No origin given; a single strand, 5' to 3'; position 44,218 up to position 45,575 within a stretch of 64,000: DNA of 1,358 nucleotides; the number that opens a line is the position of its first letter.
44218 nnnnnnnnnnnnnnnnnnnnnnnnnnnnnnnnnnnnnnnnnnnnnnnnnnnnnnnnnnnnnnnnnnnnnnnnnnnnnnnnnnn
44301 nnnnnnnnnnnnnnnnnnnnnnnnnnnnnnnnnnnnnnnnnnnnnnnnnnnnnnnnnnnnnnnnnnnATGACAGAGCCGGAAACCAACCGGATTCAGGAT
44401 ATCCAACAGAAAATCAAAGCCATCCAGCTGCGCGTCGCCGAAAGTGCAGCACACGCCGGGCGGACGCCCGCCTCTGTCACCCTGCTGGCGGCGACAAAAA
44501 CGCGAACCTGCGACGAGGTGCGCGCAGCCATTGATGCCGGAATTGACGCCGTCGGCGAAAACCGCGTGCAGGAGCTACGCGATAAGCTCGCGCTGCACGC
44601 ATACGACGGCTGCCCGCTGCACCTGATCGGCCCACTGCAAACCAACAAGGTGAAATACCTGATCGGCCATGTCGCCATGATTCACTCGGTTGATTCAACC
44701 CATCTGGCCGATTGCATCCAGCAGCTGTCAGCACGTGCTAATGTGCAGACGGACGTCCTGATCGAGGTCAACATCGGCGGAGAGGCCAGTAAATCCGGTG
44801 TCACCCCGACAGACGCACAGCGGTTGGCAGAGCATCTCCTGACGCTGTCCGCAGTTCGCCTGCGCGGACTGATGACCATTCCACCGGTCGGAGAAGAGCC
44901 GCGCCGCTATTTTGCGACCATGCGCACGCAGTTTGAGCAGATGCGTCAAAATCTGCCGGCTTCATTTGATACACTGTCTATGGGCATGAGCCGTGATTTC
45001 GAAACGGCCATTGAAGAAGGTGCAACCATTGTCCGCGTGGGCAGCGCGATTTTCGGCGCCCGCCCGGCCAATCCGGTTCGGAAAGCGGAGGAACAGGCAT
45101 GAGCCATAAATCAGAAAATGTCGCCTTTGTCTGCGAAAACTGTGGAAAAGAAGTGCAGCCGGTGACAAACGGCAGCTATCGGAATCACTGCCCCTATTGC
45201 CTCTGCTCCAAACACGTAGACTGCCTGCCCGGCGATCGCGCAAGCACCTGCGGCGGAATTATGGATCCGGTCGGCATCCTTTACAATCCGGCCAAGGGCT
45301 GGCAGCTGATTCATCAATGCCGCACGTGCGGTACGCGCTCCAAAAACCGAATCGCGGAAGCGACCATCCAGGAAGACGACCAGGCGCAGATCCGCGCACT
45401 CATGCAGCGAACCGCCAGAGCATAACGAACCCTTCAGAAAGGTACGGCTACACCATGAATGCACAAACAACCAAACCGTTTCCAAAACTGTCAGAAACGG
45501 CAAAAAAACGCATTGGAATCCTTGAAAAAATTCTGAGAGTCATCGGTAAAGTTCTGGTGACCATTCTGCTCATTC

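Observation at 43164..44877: Perfect 857-bp tandem duplication that builds a second complete transcription unit encoding an in-frame yggS'::oxidoreductase-tail chimera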

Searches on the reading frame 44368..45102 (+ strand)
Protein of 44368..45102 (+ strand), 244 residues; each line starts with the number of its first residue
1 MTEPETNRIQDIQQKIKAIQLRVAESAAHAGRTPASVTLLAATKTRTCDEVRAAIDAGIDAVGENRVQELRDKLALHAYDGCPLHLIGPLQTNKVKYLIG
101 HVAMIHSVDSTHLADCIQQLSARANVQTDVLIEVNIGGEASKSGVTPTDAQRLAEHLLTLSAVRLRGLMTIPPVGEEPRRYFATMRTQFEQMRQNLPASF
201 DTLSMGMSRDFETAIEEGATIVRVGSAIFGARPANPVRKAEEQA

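Call 7: search_protein_families(library=pfam, proteins=[window:44368-45102:+])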
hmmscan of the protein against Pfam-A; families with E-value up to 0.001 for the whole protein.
window:44368-45102:+ (244 aa): 1 family
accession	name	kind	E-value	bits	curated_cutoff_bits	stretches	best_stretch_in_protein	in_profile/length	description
PF01168.26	Ala_racemase_N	-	4.9e-24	85.7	24.1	1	39-233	23-220/220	Alanine racemase, N-terminal domain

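Call 8: find_encoding_contigs(protein=window:44368-45102:+, flank=6000, max_places=10)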
Protein window:44368-45102:+ (244 aa): 3 contigs read that carry it; 3 places shown.
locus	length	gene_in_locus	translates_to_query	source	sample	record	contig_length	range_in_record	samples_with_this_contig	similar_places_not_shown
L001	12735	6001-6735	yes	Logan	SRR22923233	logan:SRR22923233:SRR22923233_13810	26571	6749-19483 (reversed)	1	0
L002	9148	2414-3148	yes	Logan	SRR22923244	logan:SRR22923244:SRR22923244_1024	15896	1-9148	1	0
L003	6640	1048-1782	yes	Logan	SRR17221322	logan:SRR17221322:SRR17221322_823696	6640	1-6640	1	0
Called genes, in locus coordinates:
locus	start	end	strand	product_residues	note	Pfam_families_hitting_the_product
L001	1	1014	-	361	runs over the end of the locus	PF01408:GFO_IDH_MocA, PF22725:GFO_IDH_MocA_C3, PF02894:GFO_IDH_MocA_C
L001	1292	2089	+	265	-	PF01261:AP_endonuc_2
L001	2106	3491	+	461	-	PF00884:Sulfatase, PF01663:Phosphodiest (faint), PF16347:SGSH_C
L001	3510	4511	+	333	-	PF01408:GFO_IDH_MocA, PF22725:GFO_IDH_MocA_C3, PF02894:GFO_IDH_MocA_C (weak)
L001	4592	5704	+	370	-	PF01408:GFO_IDH_MocA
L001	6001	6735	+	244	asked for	PF01168:Ala_racemase_N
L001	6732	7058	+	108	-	PF12647:RNHCP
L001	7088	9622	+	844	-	PF00912:Transgly, PF00905:Transpeptidase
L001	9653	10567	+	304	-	PF01565:FAD_binding_4, PF02873:MurB_C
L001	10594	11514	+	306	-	PF14527:LAGLIDADG_WhiA, PF02650:HTH_WhiA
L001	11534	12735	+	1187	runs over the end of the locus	PF02811:PHP, PF07733:DNA_pol3_alpha, PF17657:DNA_pol3_finger, PF14579:HHH_6, PF01336:tRNA_anti-codon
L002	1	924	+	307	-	?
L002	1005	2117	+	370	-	PF01408:GFO_IDH_MocA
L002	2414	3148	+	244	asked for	PF01168:Ala_racemase_N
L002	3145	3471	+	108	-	PF12647:RNHCP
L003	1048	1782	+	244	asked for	PF01168:Ala_racemase_N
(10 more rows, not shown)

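Call 10: find_related_loci(query=window:44368-45102:+, collection=genome_contigs, flank=10000)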
Query window:44368-45102:+ (244 aa) in genome_contigs; peptide patterns used: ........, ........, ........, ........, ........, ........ (x = any residue, [..] = any of these).
599 stretches matched a pattern (row limit reached: there are more); 525 encode a relative of the query (tblastn E <= 1e-3); the best 80 are kept; 80 distinct loci.
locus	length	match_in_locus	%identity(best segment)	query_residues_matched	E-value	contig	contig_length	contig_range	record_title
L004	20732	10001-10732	97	1-244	4e-159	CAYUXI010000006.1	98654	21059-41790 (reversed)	MAG TPA_asm: uncultured Oscillospiraceae bacterium isolate binchicken_co370_216 genome assembly, contig: NODE_318_length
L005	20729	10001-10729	66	1-243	2e-95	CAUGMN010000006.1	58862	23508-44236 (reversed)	MAG TPA_asm: uncultured Eubacteriales bacterium isolate SRR16280022_bin.28_MetaWRAP_v1.3_MAG genome assembly, contig: ER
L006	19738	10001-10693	53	12-238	6e-69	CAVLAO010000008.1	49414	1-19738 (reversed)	Bacteroides sp. CAG:927 isolate H07659-L1_cleanbin_000044 genome assembly, contig: Spades_H07659-L1_contig_257, whole ge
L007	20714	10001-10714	51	5-238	2e-68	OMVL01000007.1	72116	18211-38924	uncultured Clostridiales bacterium isolate RUG010 genome assembly, contig: scaffold_419, whole genome shotgun sequence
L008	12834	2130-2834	53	1-238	3e-68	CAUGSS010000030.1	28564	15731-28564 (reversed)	MAG TPA_asm: uncultured Eubacteriales bacterium isolate SRR16244405_bin.36_MetaWRAP_v1.3_MAG genome assembly, contig: ER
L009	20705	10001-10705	51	9-239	7e-67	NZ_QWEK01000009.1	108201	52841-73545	Pseudoflavonifractor sp. 524-17 Scaffold4_1, whole genome shotgun sequence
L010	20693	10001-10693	52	12-238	2e-66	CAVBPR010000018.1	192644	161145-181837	bacterium isolate G02643-L1_cleanbin_000026 genome assembly, contig: Spades_G02643-L1_contig_8, whole genome shotgun seq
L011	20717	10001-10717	50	9-238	4e-66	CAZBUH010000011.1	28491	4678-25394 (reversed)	MAG TPA_asm: uncultured Oscillospiraceae bacterium isolate SRP222994_co1_345 genome assembly, contig: NODE_3138_length_2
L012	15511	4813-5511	52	12-239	2e-65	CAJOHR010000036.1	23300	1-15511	uncultured Oscillospiraceae bacterium isolate Red_deer_4_mag_125 genome assembly, contig: scaffold_6445, whole genome sh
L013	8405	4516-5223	50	7-238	2e-64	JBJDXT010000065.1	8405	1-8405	MAG: Candidatus Onthomonas sp. isolate LOHA16_bin.030 NODE_2409_length_8405_cov_8.952934, whole genome shotgun sequence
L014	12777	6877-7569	48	12-238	7e-64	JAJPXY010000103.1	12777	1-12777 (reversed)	MAG: Clostridiales bacterium isolate AH.3_3 NODE_581_length_12777_cov_13.675523, whole genome shotgun sequence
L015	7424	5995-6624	54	31-234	9e-64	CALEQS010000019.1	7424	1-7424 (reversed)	MAG TPA_asm: uncultured Clostridia bacterium isolate SRR1747018_bin.29_CONCOCT_v1.1_MAG genome assembly, contig: ERZ8082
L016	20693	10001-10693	50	12-238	2e-63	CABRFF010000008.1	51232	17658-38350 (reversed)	MAG TPA_asm: uncultured Clostridiales bacterium isolate MGYG-HGUT-01204 genome assembly, contig: GUT_GENOME092360_8, who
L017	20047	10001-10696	51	12-239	1e-63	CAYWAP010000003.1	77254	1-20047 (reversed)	MAG TPA_asm: uncultured Oscillospiraceae bacterium isolate SRP141132_co1_328 genome assembly, contig: NODE_141_length_77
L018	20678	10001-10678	50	12-232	3e-63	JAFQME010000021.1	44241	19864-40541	MAG: Oscillospiraceae bacterium isolate RGIG1946 Goat_Cecum.Co__c2418930, whole genome shotgun sequence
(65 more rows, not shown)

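Call 21: search_solved_structures(query=window:44368-45102:+, show_alignments=2)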
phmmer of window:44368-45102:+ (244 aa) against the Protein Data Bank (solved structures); distinct sequences matched with E-value up to 0.001: 15.
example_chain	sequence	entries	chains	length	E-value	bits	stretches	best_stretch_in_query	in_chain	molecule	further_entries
1w8g_A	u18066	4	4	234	5.4e-39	137.2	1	10-233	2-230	HYPOTHETICAL UPF0001 PROTEIN YGGS | Pyridoxal phosphate homeostasis protein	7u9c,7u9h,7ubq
3cpg_A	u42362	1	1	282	1e-38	136.3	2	79-232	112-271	Uncharacterized protein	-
7uat_A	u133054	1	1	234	3.8e-38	134.5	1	10-233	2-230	Pyridoxal phosphate homeostasis protein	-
7uau_A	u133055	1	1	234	3.8e-38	134.4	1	10-233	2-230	Pyridoxal phosphate homeostasis protein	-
7uax_A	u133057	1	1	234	1e-37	133.1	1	10-233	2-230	Pyridoxal phosphate homeostasis protein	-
7ub4_A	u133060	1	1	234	1e-37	133.1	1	10-233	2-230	Pyridoxal phosphate homeostasis protein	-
7ub8_A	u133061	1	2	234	1e-37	133.1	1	10-233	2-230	Pyridoxal phosphate homeostasis protein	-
7ubp_A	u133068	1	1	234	2.7e-37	131.7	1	10-233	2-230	Pyridoxal phosphate homeostasis protein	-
3r79_A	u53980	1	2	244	1.2e-36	129.5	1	9-235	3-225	uncharacterized protein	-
3sy1_A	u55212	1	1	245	3.4e-31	111.7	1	10-234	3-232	UPF0001 protein yggS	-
5nlc_A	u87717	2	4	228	1.1e-30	110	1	24-233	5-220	PipY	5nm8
6kzw_A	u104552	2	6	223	1.3e-29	106.6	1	21-229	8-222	Pyridoxal phosphate homeostasis protein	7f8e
7ygf_A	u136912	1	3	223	1.4e-29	106.4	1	30-229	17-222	Pyridoxal phosphate homeostasis protein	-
1ct5_A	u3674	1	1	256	1.2e-21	80.5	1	23-234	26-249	PROTEIN (YEAST HYPOTHETICAL PROTEIN, SELENOMET)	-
1b54_A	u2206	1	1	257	1.2e-21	80.5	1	23-234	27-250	YEAST HYPOTHETICAL PROTEIN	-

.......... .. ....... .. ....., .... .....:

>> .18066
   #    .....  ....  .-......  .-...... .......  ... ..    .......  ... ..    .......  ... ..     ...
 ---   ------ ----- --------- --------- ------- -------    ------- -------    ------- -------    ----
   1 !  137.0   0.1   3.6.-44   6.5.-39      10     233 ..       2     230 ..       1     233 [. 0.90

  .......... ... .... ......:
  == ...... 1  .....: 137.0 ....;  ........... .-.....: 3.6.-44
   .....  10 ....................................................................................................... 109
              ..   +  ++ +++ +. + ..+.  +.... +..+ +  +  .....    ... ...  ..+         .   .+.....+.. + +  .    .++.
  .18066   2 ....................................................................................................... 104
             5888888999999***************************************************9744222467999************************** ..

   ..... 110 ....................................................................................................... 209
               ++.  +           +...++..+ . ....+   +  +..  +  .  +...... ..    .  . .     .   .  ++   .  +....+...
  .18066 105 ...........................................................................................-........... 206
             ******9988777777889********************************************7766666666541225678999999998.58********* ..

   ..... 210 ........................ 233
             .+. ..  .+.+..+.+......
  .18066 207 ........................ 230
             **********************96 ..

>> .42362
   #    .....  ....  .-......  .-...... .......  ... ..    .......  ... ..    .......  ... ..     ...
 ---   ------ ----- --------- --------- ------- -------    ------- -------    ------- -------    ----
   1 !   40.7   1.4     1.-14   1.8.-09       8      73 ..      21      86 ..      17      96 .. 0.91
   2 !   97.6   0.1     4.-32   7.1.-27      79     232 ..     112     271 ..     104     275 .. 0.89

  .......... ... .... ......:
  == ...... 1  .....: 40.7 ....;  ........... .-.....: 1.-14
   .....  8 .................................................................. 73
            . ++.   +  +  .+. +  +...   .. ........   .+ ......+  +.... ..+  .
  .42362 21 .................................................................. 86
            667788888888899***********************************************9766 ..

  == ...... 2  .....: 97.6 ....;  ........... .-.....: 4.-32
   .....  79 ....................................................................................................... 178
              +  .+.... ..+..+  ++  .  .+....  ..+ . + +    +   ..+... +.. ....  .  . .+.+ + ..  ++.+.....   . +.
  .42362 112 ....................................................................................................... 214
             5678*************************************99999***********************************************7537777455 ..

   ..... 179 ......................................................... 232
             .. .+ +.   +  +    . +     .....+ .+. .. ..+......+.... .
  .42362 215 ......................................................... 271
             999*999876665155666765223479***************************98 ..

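Call 22: search_protein_families(library=ncbifam, proteins=[window:44368-45102:+])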
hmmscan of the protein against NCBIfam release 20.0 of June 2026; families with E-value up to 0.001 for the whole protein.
window:44368-45102:+ (244 aa): 2 families
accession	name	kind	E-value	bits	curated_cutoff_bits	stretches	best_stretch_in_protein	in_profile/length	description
TIGR00044.1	TIGR00044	hypoth_equivalog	5e-55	186.6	106.25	1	10-232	2-229/229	YggS family pyridoxal phosphate-dependent enzyme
TIGR00492.1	alr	equivalog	0.00023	20.2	168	1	54-240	49-234/369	alanine racemase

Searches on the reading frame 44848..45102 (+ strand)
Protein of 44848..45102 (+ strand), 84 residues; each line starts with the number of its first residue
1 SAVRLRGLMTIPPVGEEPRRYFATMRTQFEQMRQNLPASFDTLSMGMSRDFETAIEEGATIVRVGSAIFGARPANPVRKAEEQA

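Call 38: find_encoding_contigs(protein=window:44848-45102:+, flank=3000, max_places=10)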
Protein window:44848-45102:+ (84 aa): no gene with exactly this product is on record in the collection.

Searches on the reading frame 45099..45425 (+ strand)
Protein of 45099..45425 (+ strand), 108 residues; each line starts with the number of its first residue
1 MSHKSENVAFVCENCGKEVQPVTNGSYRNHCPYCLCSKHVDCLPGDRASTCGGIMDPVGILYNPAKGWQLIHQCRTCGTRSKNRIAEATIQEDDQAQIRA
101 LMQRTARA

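Call 7: search_protein_families(library=pfam, proteins=[window:45099-45425:+])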
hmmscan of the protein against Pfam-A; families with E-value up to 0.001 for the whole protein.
window:45099-45425:+ (108 aa): 1 family
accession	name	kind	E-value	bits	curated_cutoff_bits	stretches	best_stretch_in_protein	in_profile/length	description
PF12647.12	RNHCP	-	8.2e-31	106.3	24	1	9-89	3-84/90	RNHCP domain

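Call 25: find_encoding_contigs(protein=window:45099-45425:+, flank=10000, max_places=10)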
Protein window:45099-45425:+ (108 aa): 17 contigs read that carry it; 10 places shown.
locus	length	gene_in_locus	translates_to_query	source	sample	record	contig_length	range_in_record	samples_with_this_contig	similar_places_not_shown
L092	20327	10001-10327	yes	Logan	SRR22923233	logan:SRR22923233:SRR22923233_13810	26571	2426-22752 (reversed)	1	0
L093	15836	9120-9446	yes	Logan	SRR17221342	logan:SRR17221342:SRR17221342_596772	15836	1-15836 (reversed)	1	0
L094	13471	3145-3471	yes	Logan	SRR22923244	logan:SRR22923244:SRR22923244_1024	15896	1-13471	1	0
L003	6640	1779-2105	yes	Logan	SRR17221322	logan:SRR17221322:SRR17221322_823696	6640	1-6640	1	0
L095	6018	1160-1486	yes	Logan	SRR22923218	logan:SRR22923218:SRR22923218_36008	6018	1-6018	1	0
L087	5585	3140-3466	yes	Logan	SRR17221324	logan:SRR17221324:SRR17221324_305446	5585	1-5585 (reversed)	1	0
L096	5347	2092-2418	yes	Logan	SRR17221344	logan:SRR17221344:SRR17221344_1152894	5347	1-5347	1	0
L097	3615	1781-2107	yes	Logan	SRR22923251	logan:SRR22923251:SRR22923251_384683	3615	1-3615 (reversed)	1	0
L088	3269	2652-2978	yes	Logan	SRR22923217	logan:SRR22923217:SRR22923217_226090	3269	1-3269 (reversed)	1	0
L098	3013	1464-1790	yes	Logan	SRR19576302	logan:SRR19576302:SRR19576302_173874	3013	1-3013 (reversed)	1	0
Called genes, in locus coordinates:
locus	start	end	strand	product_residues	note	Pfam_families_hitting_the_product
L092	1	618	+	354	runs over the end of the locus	PF01855:POR_N, PF02780:Transketolase_C (weak), PF17147:PFOR_II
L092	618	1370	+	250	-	PF02775:TPP_enzyme_C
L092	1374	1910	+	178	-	PF01558:POR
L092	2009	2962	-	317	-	PF00056:Ldh_1_N, PF03807:F420_oxidored (weak), PF02866:Ldh_1_C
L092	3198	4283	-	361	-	PF01408:GFO_IDH_MocA, PF22725:GFO_IDH_MocA_C3, PF02894:GFO_IDH_MocA_C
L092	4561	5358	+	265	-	PF01261:AP_endonuc_2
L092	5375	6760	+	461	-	PF00884:Sulfatase, PF01663:Phosphodiest (faint), PF16347:SGSH_C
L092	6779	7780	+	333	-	PF01408:GFO_IDH_MocA, PF22725:GFO_IDH_MocA_C3, PF02894:GFO_IDH_MocA_C (weak)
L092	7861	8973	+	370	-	PF01408:GFO_IDH_MocA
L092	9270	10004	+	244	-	PF01168:Ala_racemase_N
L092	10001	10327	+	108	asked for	PF12647:RNHCP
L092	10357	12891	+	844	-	PF00912:Transgly, PF00905:Transpeptidase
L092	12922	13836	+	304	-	PF01565:FAD_binding_4, PF02873:MurB_C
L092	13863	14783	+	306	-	PF14527:LAGLIDADG_WhiA, PF02650:HTH_WhiA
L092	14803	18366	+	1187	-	PF02811:PHP, PF07733:DNA_pol3_alpha, PF17657:DNA_pol3_finger, PF14579:HHH_6, PF01336:tRNA_anti-codon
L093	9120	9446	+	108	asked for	PF12647:RNHCP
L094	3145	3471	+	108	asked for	PF12647:RNHCP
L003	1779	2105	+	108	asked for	PF12647:RNHCP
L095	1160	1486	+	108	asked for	PF12647:RNHCP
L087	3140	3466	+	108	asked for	PF12647:RNHCP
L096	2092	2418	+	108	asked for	PF12647:RNHCP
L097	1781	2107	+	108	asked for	PF12647:RNHCP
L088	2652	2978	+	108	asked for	PF12647:RNHCP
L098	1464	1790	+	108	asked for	PF12647:RNHCP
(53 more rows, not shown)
